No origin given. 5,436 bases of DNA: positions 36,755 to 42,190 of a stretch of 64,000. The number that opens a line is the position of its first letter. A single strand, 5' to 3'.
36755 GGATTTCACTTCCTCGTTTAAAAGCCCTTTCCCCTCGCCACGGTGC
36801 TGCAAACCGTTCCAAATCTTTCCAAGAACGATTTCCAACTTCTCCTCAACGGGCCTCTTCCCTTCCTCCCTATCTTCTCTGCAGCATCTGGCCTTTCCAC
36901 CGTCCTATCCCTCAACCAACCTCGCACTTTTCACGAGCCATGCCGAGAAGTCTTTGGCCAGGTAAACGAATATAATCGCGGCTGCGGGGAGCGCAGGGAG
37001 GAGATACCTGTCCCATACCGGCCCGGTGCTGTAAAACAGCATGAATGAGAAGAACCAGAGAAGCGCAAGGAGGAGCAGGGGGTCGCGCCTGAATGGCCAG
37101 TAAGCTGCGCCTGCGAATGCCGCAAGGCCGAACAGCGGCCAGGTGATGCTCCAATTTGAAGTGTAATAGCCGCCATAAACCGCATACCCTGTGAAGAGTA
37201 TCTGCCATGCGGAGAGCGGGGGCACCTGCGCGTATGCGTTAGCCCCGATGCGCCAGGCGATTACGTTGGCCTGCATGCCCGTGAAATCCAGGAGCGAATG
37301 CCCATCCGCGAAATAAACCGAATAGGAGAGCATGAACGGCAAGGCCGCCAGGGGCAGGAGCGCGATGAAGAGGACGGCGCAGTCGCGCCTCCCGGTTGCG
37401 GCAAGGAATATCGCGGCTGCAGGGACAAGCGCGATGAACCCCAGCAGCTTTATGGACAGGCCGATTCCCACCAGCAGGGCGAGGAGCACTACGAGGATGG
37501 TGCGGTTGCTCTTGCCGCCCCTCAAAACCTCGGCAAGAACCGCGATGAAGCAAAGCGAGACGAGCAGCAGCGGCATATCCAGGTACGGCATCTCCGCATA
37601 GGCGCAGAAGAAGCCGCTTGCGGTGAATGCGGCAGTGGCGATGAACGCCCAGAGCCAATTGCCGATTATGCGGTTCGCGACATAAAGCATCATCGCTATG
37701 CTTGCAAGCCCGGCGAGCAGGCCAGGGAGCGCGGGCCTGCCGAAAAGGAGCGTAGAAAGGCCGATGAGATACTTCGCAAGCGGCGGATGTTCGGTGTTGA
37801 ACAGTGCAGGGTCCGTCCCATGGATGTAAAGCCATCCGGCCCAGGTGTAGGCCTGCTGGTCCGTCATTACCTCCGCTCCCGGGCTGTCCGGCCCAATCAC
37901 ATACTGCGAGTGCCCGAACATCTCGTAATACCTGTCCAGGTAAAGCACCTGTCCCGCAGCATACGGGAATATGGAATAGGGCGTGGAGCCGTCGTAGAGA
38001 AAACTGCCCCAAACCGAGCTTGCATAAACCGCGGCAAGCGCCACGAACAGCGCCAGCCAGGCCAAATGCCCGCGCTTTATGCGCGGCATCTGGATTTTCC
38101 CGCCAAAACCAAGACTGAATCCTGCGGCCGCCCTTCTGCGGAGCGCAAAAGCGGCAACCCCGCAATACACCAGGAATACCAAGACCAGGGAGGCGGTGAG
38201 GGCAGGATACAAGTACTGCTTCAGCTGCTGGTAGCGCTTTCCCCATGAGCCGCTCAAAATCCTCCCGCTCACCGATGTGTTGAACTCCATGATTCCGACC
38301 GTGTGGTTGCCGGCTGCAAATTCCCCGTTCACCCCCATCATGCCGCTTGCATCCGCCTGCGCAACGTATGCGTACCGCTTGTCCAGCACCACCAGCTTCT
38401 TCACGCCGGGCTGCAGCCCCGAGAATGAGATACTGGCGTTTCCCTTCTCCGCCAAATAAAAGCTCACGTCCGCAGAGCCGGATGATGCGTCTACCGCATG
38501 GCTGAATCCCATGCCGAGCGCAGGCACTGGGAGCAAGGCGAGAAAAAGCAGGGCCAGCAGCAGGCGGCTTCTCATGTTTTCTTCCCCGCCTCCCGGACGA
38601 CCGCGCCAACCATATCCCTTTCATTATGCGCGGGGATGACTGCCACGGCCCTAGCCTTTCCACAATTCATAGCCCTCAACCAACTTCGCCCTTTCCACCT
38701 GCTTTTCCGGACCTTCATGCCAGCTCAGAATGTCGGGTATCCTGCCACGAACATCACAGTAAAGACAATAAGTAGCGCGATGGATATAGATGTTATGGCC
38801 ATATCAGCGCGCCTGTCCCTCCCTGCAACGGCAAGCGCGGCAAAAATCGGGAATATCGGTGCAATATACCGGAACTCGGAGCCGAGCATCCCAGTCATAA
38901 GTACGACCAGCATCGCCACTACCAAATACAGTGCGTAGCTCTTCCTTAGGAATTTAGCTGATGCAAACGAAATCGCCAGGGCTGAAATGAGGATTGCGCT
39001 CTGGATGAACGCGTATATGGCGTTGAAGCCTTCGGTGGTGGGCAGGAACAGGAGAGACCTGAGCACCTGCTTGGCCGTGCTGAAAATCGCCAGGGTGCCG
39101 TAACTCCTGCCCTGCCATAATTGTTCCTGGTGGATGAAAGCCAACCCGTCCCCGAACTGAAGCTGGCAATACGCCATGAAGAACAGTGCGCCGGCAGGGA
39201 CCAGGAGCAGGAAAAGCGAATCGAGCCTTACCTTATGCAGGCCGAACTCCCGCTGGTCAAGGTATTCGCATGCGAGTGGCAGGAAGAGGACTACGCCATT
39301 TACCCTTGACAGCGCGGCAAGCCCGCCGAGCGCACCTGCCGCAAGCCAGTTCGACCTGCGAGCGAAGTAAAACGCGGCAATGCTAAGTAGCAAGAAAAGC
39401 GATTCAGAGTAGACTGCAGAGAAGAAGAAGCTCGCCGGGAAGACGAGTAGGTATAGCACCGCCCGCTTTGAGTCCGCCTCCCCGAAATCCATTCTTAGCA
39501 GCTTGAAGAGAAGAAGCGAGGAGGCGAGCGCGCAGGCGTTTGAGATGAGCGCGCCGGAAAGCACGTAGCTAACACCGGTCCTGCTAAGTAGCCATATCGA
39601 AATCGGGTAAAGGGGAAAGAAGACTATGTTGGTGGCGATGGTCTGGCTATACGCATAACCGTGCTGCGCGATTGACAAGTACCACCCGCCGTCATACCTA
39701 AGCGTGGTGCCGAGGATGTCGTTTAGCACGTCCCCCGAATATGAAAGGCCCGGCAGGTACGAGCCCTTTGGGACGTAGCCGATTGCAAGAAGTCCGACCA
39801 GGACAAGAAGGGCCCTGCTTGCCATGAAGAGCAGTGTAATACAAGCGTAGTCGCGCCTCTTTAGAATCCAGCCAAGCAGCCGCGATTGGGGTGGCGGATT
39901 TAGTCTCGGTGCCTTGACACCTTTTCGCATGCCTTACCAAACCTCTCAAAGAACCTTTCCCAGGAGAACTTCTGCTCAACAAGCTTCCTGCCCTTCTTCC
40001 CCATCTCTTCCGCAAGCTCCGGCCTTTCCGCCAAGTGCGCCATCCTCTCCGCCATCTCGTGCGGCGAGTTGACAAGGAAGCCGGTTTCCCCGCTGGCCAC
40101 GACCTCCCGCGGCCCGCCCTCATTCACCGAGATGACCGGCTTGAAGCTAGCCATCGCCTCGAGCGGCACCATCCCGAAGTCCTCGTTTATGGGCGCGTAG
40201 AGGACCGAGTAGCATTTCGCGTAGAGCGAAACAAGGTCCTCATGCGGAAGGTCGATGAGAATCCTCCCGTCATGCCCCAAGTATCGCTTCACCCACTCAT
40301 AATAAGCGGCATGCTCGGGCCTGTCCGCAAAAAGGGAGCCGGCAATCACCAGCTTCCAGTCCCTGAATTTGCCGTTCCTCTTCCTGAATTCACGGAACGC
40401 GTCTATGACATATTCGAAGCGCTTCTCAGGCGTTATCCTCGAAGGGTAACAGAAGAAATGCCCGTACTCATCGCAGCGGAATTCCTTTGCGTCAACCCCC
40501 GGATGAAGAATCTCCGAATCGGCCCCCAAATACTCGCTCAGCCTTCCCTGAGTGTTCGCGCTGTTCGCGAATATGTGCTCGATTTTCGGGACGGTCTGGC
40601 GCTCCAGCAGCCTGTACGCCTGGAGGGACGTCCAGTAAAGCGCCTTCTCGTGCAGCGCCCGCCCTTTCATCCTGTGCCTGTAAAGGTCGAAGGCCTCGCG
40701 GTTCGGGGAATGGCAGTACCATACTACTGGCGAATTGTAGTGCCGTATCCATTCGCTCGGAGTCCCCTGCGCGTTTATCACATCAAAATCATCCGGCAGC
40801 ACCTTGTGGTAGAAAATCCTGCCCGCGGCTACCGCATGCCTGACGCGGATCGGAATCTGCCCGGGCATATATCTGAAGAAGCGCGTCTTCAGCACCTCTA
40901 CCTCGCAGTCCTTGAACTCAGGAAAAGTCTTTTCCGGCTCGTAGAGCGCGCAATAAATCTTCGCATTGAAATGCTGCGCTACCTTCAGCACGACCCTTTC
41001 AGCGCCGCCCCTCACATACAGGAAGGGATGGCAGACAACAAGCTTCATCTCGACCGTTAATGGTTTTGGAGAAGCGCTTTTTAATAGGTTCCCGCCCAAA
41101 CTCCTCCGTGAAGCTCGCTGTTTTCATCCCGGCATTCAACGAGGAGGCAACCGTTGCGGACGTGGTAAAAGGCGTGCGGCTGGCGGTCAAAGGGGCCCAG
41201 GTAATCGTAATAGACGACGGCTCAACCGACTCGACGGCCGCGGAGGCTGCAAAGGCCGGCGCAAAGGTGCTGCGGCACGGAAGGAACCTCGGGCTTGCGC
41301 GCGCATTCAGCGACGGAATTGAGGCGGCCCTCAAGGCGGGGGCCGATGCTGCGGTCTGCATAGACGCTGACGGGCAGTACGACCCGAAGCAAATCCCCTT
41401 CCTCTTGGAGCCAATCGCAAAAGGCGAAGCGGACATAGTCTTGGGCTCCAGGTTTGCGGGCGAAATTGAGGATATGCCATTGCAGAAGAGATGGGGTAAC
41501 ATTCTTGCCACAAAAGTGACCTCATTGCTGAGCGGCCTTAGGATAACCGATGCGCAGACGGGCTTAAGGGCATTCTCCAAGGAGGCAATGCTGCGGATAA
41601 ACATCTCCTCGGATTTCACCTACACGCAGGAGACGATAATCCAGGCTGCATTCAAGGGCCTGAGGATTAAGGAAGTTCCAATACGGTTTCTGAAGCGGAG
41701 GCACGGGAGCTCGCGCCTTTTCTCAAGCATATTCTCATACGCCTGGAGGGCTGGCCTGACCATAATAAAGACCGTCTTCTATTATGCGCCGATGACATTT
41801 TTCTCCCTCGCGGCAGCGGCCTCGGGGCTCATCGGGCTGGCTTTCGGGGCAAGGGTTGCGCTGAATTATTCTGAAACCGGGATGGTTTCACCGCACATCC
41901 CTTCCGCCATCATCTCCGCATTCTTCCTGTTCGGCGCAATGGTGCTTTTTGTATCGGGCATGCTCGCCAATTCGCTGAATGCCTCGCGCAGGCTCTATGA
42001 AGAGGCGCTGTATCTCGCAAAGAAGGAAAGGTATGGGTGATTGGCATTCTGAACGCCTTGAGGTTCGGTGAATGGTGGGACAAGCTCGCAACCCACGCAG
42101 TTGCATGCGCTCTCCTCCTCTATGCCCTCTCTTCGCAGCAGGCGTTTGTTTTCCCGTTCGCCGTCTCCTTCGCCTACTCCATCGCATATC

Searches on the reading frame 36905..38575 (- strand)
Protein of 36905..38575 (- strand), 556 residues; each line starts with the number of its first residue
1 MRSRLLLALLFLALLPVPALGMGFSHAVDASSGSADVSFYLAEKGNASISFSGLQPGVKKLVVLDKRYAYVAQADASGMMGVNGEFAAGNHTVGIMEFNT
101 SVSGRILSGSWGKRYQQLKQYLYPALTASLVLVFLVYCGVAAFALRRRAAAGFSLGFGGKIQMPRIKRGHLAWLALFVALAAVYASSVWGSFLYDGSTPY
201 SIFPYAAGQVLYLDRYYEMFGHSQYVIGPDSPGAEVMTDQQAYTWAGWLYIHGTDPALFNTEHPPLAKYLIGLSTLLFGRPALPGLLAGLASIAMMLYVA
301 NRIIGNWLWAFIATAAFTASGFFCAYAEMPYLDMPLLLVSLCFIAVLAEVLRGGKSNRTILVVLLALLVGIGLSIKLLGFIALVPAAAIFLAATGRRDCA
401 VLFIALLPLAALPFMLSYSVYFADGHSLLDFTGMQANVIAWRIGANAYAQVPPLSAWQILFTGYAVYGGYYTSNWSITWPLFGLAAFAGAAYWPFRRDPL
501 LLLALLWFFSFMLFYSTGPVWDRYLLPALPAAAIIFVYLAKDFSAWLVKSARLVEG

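Call 7: search_protein_families(library=pfam, proteins=[window:36905-38575:-], max_evalue=0.001)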
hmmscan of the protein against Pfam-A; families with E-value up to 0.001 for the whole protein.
window:36905-38575:- (556 aa): 1 family
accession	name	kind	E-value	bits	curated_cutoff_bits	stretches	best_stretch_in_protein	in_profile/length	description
PF13231.12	PMT_2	-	1.4e-05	25.8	26.1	1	263-412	2-149/160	Dolichyl-phosphate-mannose-protein mannosyltransferase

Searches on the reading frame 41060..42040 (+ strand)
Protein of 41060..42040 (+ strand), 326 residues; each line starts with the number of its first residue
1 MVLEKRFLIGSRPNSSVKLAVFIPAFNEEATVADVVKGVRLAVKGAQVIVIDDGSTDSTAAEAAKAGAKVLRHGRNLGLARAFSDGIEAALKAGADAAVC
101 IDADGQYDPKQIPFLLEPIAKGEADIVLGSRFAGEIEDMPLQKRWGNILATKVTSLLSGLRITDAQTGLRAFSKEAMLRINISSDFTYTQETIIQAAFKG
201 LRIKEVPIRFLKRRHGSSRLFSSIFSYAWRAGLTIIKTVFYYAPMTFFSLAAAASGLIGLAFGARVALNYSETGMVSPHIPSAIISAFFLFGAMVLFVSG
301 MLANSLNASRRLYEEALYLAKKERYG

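Call 50: search_protein_families(library=pfam, proteins=[window:41060-42040:+], max_evalue=0.0001)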
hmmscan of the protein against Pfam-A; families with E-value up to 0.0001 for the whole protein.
window:41060-42040:+ (326 aa): 1 family
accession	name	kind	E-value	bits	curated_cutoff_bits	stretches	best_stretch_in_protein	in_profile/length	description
PF00535.33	Glycos_transf_2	-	2.1e-26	93.3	23.3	1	21-177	2-164/168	Glycosyl transferase family 2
